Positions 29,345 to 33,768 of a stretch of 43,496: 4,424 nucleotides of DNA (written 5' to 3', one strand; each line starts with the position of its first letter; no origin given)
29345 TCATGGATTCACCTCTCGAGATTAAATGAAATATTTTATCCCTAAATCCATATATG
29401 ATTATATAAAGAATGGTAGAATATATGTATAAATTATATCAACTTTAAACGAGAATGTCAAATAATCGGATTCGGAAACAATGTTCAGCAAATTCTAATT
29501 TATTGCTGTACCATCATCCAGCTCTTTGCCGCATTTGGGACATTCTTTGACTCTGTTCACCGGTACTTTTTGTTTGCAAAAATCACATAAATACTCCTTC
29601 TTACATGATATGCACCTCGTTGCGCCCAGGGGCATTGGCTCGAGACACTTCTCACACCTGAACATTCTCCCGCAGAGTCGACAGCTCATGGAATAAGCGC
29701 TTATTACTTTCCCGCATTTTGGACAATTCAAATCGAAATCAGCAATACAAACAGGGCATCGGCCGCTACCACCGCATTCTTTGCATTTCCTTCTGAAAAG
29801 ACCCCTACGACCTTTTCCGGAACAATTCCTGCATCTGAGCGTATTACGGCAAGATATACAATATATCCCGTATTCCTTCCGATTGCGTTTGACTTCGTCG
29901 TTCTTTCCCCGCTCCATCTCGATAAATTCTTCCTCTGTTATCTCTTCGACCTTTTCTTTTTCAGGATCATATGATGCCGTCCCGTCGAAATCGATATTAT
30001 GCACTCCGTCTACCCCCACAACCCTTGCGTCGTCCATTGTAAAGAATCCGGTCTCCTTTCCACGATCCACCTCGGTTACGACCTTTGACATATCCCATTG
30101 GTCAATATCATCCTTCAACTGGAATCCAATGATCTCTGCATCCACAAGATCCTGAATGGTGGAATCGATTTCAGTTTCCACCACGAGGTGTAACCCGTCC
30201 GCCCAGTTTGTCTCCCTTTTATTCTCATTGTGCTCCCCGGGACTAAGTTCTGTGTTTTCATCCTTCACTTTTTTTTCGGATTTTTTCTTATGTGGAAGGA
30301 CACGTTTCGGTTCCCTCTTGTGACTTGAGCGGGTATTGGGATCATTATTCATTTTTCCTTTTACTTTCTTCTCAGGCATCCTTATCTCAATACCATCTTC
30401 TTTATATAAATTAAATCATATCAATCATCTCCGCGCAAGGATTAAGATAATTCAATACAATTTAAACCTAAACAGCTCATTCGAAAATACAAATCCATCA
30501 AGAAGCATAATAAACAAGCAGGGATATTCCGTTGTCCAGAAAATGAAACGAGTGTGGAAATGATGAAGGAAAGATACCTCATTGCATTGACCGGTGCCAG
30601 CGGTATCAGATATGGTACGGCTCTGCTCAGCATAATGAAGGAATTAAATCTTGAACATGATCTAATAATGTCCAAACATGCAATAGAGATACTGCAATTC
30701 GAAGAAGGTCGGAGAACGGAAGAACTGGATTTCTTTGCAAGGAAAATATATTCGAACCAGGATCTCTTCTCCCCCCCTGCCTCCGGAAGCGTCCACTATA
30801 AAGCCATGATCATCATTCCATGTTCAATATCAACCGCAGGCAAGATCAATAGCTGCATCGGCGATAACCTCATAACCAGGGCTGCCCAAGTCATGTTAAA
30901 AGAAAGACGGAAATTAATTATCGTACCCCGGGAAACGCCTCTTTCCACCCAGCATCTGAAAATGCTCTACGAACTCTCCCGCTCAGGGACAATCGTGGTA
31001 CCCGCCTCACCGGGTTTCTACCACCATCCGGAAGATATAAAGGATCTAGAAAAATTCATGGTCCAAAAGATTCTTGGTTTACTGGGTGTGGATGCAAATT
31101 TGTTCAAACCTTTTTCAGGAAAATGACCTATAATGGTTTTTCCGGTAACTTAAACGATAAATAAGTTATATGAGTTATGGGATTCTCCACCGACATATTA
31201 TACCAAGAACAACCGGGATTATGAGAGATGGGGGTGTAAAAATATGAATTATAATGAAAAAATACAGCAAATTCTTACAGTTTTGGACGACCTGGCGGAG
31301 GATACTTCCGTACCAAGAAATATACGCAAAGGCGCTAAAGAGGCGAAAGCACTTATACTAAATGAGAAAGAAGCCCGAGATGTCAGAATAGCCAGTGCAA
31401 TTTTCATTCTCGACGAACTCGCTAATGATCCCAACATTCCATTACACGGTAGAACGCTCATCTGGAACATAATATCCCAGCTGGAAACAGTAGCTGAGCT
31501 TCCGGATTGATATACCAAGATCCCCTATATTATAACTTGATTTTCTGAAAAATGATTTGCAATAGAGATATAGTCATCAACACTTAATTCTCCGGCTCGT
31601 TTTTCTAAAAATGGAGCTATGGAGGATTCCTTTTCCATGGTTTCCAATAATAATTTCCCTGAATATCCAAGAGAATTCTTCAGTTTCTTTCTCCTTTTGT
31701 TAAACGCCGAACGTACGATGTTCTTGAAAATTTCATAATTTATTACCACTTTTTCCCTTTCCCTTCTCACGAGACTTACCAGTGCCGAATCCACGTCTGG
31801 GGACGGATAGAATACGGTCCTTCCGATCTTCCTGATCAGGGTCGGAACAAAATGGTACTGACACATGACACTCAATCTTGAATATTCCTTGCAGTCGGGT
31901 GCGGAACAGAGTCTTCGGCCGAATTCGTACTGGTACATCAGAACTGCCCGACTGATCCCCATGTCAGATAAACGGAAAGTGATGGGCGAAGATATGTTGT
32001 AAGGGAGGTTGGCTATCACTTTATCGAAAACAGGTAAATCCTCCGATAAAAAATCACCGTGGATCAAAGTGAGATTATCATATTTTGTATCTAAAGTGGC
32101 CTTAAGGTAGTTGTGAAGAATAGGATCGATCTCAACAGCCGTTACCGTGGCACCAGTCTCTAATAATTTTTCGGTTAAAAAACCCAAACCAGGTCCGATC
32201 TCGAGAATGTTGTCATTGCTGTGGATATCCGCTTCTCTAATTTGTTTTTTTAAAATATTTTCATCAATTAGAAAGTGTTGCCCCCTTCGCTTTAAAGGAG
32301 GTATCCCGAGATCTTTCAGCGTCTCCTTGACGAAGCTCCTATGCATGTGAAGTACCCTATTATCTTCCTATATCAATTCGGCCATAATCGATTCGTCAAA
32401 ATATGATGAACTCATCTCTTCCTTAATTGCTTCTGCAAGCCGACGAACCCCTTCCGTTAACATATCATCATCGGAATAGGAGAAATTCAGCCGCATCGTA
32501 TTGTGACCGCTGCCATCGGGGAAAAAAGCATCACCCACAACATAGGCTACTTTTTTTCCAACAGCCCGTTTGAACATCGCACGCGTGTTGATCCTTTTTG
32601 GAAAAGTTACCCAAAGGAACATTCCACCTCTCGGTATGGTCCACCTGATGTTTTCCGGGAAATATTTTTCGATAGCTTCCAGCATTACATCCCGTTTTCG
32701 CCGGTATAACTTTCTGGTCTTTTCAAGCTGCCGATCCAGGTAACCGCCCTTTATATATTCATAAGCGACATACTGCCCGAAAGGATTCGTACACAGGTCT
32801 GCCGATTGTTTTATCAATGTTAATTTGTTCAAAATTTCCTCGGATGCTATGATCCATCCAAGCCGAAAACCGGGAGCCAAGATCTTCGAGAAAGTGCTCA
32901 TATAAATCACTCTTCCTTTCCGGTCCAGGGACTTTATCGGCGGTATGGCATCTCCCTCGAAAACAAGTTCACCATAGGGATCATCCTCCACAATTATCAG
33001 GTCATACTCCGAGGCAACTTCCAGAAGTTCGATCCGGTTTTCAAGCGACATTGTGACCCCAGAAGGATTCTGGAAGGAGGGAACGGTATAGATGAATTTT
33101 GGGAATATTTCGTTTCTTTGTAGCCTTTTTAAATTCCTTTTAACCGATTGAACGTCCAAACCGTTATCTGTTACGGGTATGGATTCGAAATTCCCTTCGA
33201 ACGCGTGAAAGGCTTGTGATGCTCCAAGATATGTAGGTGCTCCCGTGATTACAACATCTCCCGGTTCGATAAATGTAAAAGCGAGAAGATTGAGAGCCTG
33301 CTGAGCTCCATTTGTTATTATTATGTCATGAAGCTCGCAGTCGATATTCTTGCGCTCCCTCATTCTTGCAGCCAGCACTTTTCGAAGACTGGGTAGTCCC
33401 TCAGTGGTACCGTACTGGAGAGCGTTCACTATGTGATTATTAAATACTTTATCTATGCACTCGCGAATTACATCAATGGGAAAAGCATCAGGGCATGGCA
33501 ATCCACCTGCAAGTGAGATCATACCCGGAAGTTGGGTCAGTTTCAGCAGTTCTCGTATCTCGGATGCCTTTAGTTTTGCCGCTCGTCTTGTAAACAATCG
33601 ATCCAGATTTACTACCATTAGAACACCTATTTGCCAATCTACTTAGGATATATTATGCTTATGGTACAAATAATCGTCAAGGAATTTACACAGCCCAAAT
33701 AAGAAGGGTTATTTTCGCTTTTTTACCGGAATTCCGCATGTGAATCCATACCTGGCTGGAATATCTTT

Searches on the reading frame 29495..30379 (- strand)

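Call 13: search_protein_families(library=pfam, proteins=[window:29495-30379:-], max_evalue=0.001)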
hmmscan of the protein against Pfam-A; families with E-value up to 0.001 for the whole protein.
window:29495-30379:- (294 aa): 2 families
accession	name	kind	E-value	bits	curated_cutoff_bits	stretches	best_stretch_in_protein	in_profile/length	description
PF12773.13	DZR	-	0.00015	22.2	27.3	0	219-259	1-44/45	Double zinc ribbon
PF13240.11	Zn_Ribbon_1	-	0.00057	20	25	0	219-238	2-21/23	zinc-ribbon domain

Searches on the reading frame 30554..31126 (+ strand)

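Call 13: search_protein_families(library=pfam, proteins=[window:30554-31126:+], max_evalue=0.001)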
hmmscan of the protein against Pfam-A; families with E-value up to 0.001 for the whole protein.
window:30554-31126:+ (190 aa): 1 family
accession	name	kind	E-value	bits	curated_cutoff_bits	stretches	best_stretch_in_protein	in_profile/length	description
PF02441.25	Flavoprotein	-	2.7e-39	134.8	22.7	1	7-175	2-160/162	Flavoprotein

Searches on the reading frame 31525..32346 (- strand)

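Call 13: search_protein_families(library=pfam, proteins=[window:31525-32346:-], max_evalue=0.001)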
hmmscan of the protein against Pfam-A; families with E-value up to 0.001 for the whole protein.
window:31525-32346:- (273 aa): 4 families
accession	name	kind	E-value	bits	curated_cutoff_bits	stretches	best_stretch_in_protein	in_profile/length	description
PF00398.26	RrnaAD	-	8.1e-56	189.5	24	1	20-266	7-261/263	Ribosomal RNA adenine dimethylase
PF13649.12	Methyltransf_25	-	1.7e-05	25.8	27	1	47-112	1-70/97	Methyltransferase domain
PF08242.18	Methyltransf_12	-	0.00089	20.4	30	0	48-113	1-72/98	Methyltransferase domain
PF08241.18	Methyltransf_11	-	0.00097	20.2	21.2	0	48-109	1-63/95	Methyltransferase domain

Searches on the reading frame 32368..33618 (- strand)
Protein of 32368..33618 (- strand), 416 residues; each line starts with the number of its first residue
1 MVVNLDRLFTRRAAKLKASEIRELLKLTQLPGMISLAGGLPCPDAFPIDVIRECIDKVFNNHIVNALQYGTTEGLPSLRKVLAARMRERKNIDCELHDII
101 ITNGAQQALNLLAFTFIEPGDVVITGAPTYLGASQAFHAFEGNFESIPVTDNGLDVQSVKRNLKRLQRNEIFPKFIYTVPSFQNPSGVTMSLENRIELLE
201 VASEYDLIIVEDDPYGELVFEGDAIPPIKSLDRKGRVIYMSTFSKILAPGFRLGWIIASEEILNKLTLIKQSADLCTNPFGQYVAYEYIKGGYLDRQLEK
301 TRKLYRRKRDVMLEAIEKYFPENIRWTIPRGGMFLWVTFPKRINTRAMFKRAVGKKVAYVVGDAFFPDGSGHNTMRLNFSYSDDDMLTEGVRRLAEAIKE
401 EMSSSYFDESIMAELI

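Call 13: search_protein_families(library=pfam, proteins=[window:32368-33618:-], max_evalue=0.001)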
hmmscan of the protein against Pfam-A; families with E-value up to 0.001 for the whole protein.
window:32368-33618:- (416 aa): 2 families
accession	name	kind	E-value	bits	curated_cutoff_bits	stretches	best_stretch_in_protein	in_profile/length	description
PF00155.27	Aminotran_1_2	-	1.4e-39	136.7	19.7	1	49-394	21-361/361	Aminotransferase class I and II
PF12897.13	Asp_aminotransf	-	1.6e-08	34.2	27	1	144-370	148-379/421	Aspartate amino-transferase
